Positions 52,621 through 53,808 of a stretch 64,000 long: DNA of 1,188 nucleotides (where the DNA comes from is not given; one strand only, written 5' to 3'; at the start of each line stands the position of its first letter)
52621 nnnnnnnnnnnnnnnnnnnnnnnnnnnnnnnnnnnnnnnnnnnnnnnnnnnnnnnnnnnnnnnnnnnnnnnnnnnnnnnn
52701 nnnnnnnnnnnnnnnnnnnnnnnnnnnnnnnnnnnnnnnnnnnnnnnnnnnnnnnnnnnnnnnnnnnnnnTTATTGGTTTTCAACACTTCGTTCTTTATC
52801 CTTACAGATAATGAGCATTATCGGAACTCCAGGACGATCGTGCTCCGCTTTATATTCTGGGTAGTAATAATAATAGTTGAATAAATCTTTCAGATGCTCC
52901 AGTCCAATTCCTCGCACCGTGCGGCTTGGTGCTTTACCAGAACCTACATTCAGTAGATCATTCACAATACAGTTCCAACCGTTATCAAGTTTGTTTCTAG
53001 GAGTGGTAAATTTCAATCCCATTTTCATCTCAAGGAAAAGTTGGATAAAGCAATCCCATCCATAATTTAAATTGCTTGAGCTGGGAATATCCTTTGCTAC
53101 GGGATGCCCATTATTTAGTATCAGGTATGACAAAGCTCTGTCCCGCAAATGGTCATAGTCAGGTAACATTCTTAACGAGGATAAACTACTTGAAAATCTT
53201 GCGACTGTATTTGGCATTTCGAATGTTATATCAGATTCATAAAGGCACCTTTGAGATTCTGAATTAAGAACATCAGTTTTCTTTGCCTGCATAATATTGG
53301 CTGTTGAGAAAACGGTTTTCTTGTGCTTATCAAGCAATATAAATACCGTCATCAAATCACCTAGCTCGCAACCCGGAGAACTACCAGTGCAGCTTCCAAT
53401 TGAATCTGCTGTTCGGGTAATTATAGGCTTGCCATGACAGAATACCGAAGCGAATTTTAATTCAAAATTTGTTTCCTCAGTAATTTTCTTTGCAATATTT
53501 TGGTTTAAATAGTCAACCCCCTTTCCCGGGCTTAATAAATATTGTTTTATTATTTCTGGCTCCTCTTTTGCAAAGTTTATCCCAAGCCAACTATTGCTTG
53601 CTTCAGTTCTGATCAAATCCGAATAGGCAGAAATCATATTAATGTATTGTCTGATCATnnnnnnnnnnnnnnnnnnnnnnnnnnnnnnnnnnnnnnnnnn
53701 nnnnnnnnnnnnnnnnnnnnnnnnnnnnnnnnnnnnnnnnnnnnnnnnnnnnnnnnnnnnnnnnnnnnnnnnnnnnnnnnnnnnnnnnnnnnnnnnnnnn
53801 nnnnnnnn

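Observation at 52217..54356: Response regulator - QxK nuclease - HEPN RNase operon: candidate signal-controlled defence system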

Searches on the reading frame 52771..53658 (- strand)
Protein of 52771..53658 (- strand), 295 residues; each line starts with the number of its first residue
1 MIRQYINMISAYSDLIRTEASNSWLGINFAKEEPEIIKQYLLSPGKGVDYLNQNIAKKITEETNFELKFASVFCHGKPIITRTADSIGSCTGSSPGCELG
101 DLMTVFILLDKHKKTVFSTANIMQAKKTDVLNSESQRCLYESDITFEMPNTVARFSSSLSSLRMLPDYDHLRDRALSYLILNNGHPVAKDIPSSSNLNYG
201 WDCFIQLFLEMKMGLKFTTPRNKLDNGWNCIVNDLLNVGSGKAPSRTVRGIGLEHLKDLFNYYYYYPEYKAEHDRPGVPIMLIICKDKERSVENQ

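Call 3: search_protein_families(library=pfam, proteins=[window:52771-53658:-], max_evalue=1)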
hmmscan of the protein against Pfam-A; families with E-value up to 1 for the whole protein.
window:52771-53658:- (295 aa): 0 families

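Call 4: search_protein_families(library=padloc, proteins=[window:52771-53658:-], max_evalue=1)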
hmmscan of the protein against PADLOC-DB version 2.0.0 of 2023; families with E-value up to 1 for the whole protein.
window:52771-53658:- (295 aa): 0 families

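Call 5: search_protein_families(library=ncbifam, proteins=[window:52771-53658:-], max_evalue=1)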
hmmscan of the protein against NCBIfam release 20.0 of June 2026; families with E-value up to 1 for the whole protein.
window:52771-53658:- (295 aa): 0 families

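Call 8: find_homologous_proteins(query=window:52771-53658:-)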
Query window:52771-53658:- (295 aa): 28 proteins with E <= 0.001 among 635 candidates.
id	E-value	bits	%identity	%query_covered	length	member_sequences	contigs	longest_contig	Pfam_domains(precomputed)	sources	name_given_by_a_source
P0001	4.9e-183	625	94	97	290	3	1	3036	-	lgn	-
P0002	7.7e-172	588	90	97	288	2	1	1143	-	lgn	-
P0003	6.3e-164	563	84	98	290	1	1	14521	-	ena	-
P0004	1.5e-113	397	60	98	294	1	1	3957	-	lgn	-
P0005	2.1e-113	397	60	99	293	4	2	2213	-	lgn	-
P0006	1.6e-111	391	58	99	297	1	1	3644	-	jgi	jgi:hypothetical protein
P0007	6.0e-111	389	57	100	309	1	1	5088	-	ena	-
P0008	2.5e-110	387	60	97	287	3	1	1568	-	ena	-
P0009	3.1e-110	386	61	98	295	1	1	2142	-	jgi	-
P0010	3.4e-110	386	59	100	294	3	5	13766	-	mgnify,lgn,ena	mgnify:CR=1 FL=1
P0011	4.5e-110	386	58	99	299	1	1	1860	-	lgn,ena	-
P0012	2.9e-109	383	58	100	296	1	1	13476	-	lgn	-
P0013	5.4e-109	382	57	99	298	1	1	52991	-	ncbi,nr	ncbi:MAG: hypothetical protein DI529_06630 [Chryseobacterium sp.]|nr:MAG: hypothetical protein DI529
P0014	2.4e-108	380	60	96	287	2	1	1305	-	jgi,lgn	-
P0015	2.9e-108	380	58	99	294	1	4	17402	-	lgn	-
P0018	9.8e-105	368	58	97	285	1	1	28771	-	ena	-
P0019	2.1e-101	357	60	89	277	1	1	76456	-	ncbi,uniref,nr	ncbi:hypothetical protein [Brumimicrobium oceani]|uniref:Uncharacterized protein n=1 Tax=Brumimicrob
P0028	3.3e-41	160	36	96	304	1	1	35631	-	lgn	-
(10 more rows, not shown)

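Call 14: find_encoding_contigs(protein=P0013, flank=6000, max_places=3)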
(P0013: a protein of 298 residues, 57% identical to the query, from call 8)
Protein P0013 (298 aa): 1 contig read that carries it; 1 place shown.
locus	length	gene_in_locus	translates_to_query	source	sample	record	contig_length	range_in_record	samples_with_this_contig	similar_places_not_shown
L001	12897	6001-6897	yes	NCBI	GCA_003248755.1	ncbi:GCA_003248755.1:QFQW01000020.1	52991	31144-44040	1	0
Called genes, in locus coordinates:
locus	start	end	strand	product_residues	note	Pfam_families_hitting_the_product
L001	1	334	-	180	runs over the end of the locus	PF04264:YceI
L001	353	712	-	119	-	-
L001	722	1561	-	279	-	PF19089:DUF5777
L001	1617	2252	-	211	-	PF00027:cNMP_binding, PF13545:HTH_Crp_2, PF00325:Crp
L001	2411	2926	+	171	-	PF08534:Redoxin, PF00578:AhpC-TSA (weak), PF13905:Thioredoxin_8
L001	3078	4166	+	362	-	PF00817:IMS, PF11798:IMS_HHH (weak), PF11799:IMS_C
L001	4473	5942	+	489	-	PF00128:Alpha-amylase, PF02324:Glyco_hydro_70 (faint), PF09154:Alpha-amy_C_pro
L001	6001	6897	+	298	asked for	-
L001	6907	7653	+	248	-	PF20240:DUF6597, PF12833:HTH_18 (weak)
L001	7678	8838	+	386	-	PF01494:FAD_binding_3, PF13450:NAD_binding_8 (faint), PF01494:FAD_binding_3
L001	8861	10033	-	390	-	-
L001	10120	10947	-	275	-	PF02900:LigB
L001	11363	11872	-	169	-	PF04264:YceI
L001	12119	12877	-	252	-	PF13566:DUF4130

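Call 15: find_encoding_contigs(protein=P0019, flank=6000, max_places=3)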
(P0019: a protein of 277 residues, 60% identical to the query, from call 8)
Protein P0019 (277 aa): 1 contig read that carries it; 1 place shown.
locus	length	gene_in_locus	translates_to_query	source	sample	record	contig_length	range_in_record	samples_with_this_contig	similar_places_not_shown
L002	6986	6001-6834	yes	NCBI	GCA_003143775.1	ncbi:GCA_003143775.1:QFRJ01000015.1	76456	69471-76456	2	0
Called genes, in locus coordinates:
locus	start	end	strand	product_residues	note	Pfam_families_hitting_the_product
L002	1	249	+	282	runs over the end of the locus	PF01063:Aminotran_4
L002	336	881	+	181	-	PF03358:FMN_red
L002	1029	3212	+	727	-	PF12437:GSIII_N, PF00120:Gln-synt_C, PF18318:Gln-synt_C-ter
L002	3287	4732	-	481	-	PF00561:Abhydrolase_1, PF00975:Thioesterase (weak), PF12146:Hydrolase_4, PF12697:Abhydrolase_6 (weak), PF00561:Abhydrolase_1, PF06342:DUF1057 (weak), PF12146:Hydrolase_4 (weak), PF12697:Abhydrolase_6, +2 more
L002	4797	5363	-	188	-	PF08207:EFP_N, PF01132:EFP, PF09285:Elong-fact-P_C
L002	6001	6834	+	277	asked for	-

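Call 16: find_encoding_contigs(protein=P0028, flank=6000, max_places=3)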
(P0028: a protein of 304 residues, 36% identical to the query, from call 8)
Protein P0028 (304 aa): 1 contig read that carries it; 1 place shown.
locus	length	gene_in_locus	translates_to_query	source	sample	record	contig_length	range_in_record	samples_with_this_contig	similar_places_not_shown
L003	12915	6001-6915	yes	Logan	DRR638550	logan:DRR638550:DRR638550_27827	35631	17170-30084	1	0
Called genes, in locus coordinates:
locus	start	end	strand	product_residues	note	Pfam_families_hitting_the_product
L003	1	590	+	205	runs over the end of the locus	PF00677:Lum_binding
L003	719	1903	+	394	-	PF13356:Arm-DNA-bind_3, PF22022:Phage_int_M, PF00589:Phage_integrase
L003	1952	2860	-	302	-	-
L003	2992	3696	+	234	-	-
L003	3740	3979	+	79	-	-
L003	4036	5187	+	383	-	-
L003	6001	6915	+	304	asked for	-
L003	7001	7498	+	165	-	-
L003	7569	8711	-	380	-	PF14350:Beta_protein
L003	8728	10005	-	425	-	PF01381:HTH_3, PF06114:Peptidase_M78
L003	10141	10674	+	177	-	-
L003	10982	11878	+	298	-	PF02481:DNA_processg_A, PF18306:LDcluster4 (faint)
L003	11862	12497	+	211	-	-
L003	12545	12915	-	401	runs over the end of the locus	PF00144:Beta-lactamase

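Call 18: find_encoding_contigs(protein=P0003, flank=7000, max_places=3)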
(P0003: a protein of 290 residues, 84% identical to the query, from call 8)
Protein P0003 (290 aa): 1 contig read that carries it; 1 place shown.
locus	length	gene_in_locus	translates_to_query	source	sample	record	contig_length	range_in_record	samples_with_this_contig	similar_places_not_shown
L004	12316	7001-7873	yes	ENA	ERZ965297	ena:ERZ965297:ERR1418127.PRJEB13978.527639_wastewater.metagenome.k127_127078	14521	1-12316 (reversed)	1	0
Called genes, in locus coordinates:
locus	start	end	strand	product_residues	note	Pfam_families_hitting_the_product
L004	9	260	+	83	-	-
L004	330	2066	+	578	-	PF21558:Pept_S41_N_bact (weak), PF03572:Peptidase_S41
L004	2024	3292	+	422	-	PF05147:LANC_like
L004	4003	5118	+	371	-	PF19580:Exo_endo_phos_3, PF03372:Exo_endo_phos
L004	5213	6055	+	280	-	-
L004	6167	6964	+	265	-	PF00072:Response_reg, PF00196:GerE (weak)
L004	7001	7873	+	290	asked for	-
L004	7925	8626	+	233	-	-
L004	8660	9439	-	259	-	-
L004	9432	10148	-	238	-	PF08007:JmjC_2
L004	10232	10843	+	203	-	PF13302:Acetyltransf_3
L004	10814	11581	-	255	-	-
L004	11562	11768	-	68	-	-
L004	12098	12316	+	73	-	?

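Call 19: find_encoding_contigs(protein=P0018, flank=6000, max_places=3)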
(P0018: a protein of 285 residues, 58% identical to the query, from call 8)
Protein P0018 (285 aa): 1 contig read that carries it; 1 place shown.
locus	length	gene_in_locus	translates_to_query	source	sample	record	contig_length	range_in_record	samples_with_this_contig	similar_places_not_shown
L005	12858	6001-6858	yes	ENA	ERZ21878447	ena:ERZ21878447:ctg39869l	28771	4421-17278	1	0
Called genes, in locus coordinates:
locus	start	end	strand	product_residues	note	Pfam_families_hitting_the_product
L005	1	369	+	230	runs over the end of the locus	-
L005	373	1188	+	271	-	-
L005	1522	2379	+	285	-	-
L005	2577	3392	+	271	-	-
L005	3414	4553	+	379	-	PF01223:Endonuclease_NS, PF19067:DUF5763 (weak)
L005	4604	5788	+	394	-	PF13020:NOV_C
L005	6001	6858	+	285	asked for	-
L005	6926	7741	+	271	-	PF02586:SRAP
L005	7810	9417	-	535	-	PF00239:Resolvase, PF07508:Recombinase, PF13408:Zn_ribbon_recom (weak)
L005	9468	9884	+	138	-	PF02481:DNA_processg_A, PF17782:WHD_DprA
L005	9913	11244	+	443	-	PF00270:DEAD, PF04851:ResIII, PF00271:Helicase_C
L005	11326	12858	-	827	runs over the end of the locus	PF02927:CelD_N, PF00759:Glyco_hydro_9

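Call 20: predict_structure(alignment_id=A1)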
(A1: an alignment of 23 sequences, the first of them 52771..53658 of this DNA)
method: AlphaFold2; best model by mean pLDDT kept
length: 295 residues; sequences in the alignment: 23
mean_pLDDT: 91.9   pTM: 0.91
mean pLDDT of the five models: 91.9, 91.5, 91.5, 91.4, 90.9
residues with pLDDT >= 90: 230; 70-90: 54; 50-70: 6; < 50: 5
segments of 3 or more residues with pLDDT < 50: 245-248
pLDDT, mean of each block of 10 residues (from residue 1): 96 98 97 96 97 97 96 91 95 88 97 95 94 91 95 87 96 97 94 93 98 94 90 92 55 87 83 90 96 70
secondary structure, 60 per line:
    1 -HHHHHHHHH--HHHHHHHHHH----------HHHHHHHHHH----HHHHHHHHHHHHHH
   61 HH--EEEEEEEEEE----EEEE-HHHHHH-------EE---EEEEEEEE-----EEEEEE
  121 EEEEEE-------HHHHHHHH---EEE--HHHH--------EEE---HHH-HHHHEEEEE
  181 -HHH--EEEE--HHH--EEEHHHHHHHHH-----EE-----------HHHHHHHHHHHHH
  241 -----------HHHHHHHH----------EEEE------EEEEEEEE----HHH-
elements in order: H2-10 H13-22 H33-42 H47-62 E65-74 E79-82 H84-89 E102-109 E115-126 H134-141 E145-147 H150-153 E162-164 H172-175 E176-180 E187-190 E198-200 H201-209 H228-240 H252-259 E270-273 E280-287

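Call 24: fold_search(model_id=the predicted structure, library=pdb)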
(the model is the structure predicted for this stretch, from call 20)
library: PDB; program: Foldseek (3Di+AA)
matches with E <= 10: 83; with E <= 0.001: 0
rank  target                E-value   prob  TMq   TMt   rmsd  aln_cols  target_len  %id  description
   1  7v9r_G                5.4e-01  0.02  0.10  0.07  20.0       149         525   11  Crystal Structure of the heptameric EcHsp60 (released 2022-08-31)
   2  6dg4                  9.8e-01  0.02  0.08  0.09  13.8       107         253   16  Structure of the Chaetomium thermophilum Ulp1-like SUMO protease catalytic domain (released 2018-07-11)
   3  9j3q                  1.1e+00  0.01  0.14  0.12  21.4       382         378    8  Human Pigment Epithelium-Derived Factor with Zinc Ion Crystallized in P22(1)2(1) Space Group (released 2025-06-18)
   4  9j3p_E                2.3e+00  0.02  0.11  0.09  11.0       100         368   12  Human Pigment Epithelium-Derived Factor with Zinc Ions Crystallized in P2(1)2(1)2(1) Space Group (released 2025-06-18)
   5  4mt5_A                2.3e+00  0.01  0.07  0.11  18.1        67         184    7  Crystal structure of Mub-RV (released 2014-08-06)
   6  1imv                  2.5e+00  0.01  0.14  0.12  22.4       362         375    8  2.85 A crystal structure of PEDF (released 2001-09-26)
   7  6los_A                2.7e+00  0.00  0.12  0.11  22.5       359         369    9  Crystal structure of mouse PEDF in complex with heterotrimeric collagen model peptide. (released 2020-09-02)
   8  3rc9                  2.8e+00  0.00  0.08  0.08  22.3       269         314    9  Crystal Structure of the K102A mutant of KijD10, a 3-ketoreductase from Actinomadura kijaniata in complex with TDP-benze (released 2011-06-08)
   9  6ovp_A                3.2e+00  0.01  0.08  0.12  10.8       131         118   14  Sterol Carrier Protein 2 from Yarrowia Lipolytica (apo form) (released 2020-05-20)
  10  4ikn_A                3.2e+00  0.01  0.05  0.06   8.2        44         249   16  Crystal structure of adaptor protein complex 3 (AP-3) mu3A subunit C-terminal domain, in complex with a sorting peptid (released 2013-02-20)
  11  1eo2_A                3.2e+00  0.00  0.11  0.14  17.0       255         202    7  CRYSTAL STRUCTURE OF ACINETOBACTER SP. ADP1 PROTOCATECHUATE 3,4-DIOXYGENASE (released 2000-08-09)
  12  9c59_M                3.5e+00  0.00  0.06  0.05  20.9       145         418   12  Human AP-3 dimer bound to myristoylated Arf1 (Q71L) and LAMP1 cargo on a lipid nanodisc (released 2024-12-18)
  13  4jgx_A                3.7e+00  0.02  0.06  0.14   2.1        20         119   35  The Structure of Sterol Carrier Protein 2 from the Yeast Yarrowia Lipolytica (released 2013-12-18)
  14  9j3p_C                3.7e+00  0.01  0.15  0.13  23.0       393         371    8  Human Pigment Epithelium-Derived Factor with Zinc Ions Crystallized in P2(1)2(1)2(1) Space Group (released 2025-06-18)
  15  2boy_A                3.7e+00  0.00  0.11  0.12  20.6       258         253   12  Crystal structure of 3-ChloroCatechol 1,2-Dioxygenase from Rhodococcus Opacus 1CP (released 2006-08-24)
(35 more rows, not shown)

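Call 27: search_solved_structures(query=A1, max_evalue=10, show_alignments=3)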
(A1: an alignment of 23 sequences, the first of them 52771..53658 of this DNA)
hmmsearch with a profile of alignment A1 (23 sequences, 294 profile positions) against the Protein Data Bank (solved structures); distinct sequences matched with E-value up to 10: 3.
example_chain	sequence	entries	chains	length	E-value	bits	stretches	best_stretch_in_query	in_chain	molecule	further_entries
5lc5_N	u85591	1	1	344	2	10.8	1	148-211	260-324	NADH-ubiquinone oxidoreductase chain 2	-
9w2u_N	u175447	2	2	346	2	10.8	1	148-211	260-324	NADH-ubiquinone oxidoreductase chain 2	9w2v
5ldw_N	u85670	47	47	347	2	10.8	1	148-211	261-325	NADH-ubiquinone oxidoreductase chain 2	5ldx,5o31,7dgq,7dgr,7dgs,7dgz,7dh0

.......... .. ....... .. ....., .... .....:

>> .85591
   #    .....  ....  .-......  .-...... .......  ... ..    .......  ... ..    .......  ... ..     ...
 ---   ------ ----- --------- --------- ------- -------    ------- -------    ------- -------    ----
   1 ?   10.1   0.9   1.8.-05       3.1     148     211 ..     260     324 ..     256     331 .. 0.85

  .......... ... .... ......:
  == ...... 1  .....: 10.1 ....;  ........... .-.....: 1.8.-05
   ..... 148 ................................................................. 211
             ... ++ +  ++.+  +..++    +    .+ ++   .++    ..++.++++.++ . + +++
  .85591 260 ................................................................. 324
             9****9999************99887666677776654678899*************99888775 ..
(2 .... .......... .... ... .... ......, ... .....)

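Call 35: find_related_loci(query=A1, collection=metagenome_contigs, flank=5000)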
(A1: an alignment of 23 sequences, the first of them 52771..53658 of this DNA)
Query A1 (295 aa) in metagenome_contigs; peptide patterns used: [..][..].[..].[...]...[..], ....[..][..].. (x = any residue, [..] = any of these).
106 stretches matched a pattern; 11 encode a relative of the query (tblastn E <= 1e-3); 10 distinct loci.
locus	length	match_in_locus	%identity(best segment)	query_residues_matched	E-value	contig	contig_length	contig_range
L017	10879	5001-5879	60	1-293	2e-115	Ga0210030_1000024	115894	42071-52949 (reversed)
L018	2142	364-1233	61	1-290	2e-113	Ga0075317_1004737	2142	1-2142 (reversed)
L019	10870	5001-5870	54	1-289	6e-109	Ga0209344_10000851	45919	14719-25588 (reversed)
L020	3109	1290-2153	40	1-290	3e-63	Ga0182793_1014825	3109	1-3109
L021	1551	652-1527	35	5-288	1e-50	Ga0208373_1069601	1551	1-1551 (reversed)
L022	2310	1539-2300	36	5-253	5e-47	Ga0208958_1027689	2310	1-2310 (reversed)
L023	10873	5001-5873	35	1-289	2e-45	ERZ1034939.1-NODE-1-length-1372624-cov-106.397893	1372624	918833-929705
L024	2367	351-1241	33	1-285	5e-41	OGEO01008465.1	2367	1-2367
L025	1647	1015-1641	36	5-209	7e-41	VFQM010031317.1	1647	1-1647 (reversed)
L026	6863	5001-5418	64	1-139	8e-37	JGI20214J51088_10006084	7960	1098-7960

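Call 46: search_protein_families(library=pfam, proteins=[L017:5989-6804:+, L019:5917-8223:+, L019:3530-4873:+, L020:2351-2899:+, L020:145-1125:+, L023:6031-6681:+, L004:7925-8626:+, L003:7001-7498:+, L004:6158-6964:+, L017:3884-4774:-], max_evalue=0.01)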
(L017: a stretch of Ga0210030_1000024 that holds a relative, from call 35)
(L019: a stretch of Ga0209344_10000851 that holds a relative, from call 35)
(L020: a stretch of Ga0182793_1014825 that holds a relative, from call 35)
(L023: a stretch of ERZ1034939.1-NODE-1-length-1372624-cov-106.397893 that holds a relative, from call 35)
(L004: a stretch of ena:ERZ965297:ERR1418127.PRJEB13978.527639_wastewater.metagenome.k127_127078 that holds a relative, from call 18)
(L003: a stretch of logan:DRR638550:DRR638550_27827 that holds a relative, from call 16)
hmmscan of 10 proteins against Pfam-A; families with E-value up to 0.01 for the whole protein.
L017:5989-6804:+ (271 aa): 1 family
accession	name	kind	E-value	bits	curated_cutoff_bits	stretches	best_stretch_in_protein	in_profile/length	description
PF17523.7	MPS-4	-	0.0034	17.9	25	0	204-236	6-38/78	MinK-related peptide, potassium channel accessory sub-unit protein 4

L019:5917-8223:+ (768 aa): 2 families
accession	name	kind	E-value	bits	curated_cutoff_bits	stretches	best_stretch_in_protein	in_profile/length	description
PF02463.25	SMC_N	-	1.9e-05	24.7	40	1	272-715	17-211/220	RecF/RecN/SMC N terminal domain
PF13304.12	AAA_21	-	6.2e-05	23.6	27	0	440-702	27-301/304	AAA domain, putative AbiEii toxin, Type IV TA system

L019:3530-4873:+ (447 aa): 1 family
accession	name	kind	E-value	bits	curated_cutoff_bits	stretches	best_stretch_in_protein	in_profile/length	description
PF09903.14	DUF2130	-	1.5e-88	296.8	26.7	1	177-430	7-254/255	Uncharacterized protein conserved in bacteria (DUF2130)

L020:2351-2899:+ (182 aa): 1 family
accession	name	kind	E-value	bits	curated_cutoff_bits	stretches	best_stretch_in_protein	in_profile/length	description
PF13156.12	Mrr_cat_2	-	0.00042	20.6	22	1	30-58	26-54/127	Restriction endonuclease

L020:145-1125:+ (326 aa): 3 families
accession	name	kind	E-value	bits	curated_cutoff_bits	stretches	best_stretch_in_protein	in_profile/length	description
PF16169.10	DUF4872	-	6.1e-51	173.1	28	1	153-323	1-173/173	Domain of unknown function (DUF4872)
PF14399.12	BtrH_N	-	2.4e-44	151.3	29.7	1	13-141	1-134/134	Butirosin biosynthesis protein H, N-terminal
PF13529.12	Peptidase_C39_2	-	0.00013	23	24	1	79-139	78-139/143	Peptidase_C39 like family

L023:6031-6681:+ (216 aa): 0 families

L004:7925-8626:+ (233 aa): 4 families
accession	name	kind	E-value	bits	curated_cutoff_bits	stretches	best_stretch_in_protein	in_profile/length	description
PF00398.26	RrnaAD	-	0.00039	20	24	1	88-168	25-95/263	Ribosomal RNA adenine dimethylase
PF13847.12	Methyltransf_31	-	0.00089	19.4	27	1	97-199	4-108/145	Methyltransferase domain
PF13649.12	Methyltransf_25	-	0.002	19.2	27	1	101-178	2-76/97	Methyltransferase domain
PF03602.21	Cons_hypoth95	-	0.0038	17.4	24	1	84-192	31-140/182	Conserved hypothetical protein 95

L003:7001-7498:+ (165 aa): 0 families

L004:6158-6964:+ (268 aa): 2 families
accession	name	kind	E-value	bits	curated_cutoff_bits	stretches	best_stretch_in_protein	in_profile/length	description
PF00072.30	Response_reg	-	7.9e-26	90.8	30.2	1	50-162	2-110/111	Response regulator receiver domain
PF00196.25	GerE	-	3e-06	27.2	23.5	1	195-249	2-56/57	Bacterial regulatory proteins, luxR family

L017:3884-4774:- (296 aa): 3 families
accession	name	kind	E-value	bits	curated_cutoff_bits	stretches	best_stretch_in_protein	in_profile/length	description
PF13280.12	WYL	-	1.2e-11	44.8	21.8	1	116-182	3-69/70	WYL domain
PF25583.1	WCX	-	2.3e-08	34.7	23.9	1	214-290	2-75/76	WCX domain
PF08378.17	NERD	-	0.008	17.1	22.1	0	7-58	46-95/111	Nuclease-related domain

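Call 55: find_encoding_contigs(protein=P0001, flank=5000, max_places=3)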
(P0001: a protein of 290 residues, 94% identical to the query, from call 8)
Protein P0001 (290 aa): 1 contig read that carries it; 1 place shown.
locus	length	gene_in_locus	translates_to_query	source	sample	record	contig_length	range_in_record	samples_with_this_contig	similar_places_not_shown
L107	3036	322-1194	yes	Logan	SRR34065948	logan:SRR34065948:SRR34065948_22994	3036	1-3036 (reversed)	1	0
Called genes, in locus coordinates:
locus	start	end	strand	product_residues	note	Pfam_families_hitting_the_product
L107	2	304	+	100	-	?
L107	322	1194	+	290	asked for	-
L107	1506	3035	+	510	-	?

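Call 56: find_encoding_contigs(protein=P0015, flank=5000, max_places=4)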
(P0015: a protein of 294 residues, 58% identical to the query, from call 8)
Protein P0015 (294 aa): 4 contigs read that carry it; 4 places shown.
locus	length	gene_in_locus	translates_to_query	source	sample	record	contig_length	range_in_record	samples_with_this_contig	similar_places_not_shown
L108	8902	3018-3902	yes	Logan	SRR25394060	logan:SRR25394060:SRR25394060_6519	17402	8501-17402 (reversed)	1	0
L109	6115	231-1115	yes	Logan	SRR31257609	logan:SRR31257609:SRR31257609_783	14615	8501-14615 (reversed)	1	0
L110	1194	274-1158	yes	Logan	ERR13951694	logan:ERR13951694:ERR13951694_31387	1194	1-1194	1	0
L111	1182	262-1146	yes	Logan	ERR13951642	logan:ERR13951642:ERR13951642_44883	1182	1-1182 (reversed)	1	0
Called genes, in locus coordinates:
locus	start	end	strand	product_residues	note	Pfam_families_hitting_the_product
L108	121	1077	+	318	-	PF18864:AbiTii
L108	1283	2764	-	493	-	PF05598:DUF772, PF01609:DDE_Tnp_1, PF13751:DDE_Tnp_1_6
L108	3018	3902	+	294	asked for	-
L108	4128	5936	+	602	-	-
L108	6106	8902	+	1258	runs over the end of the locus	PF20720:nSTAND3, PF25199:nSTAND_NTPase5 (faint)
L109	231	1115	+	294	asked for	-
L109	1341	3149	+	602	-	-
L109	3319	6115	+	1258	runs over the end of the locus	PF20720:nSTAND3, PF25199:nSTAND_NTPase5 (faint)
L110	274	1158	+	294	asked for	-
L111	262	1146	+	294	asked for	-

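Call 58: search_protein_representatives(alignment_id=A1)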
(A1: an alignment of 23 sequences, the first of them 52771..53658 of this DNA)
Query: 23 sequences, 294 profile positions. Proteins with E-value up to 0.001 (for the whole library): 235; up to 1e-10: 89; up to 1e-30: 58. The best 150 are listed.
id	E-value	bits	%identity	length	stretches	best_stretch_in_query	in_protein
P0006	8.3e-144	494.6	-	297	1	1-292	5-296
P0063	8.4e-102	356.7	-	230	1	67-292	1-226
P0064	1.2e-97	343.1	-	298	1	2-292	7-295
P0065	1.0e-84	300.6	-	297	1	3-290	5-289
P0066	1.1e-84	300.5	-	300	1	3-289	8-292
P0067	1.6e-77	277.0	-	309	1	1-291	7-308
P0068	1.2e-74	267.6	-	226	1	3-219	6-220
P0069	7.7e-72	258.4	-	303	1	4-290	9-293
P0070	1.2e-71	257.7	-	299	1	14-288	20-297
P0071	2.8e-71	256.6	-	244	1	2-240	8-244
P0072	3.0e-70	253.2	-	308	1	1-286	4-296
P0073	1.0e-68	248.1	-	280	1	16-289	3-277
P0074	7.0e-68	245.4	-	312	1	11-289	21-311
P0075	2.3e-66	240.4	-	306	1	3-290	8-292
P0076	2.1e-65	237.3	-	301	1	2-288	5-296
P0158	6.4e-09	51.8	-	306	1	55-241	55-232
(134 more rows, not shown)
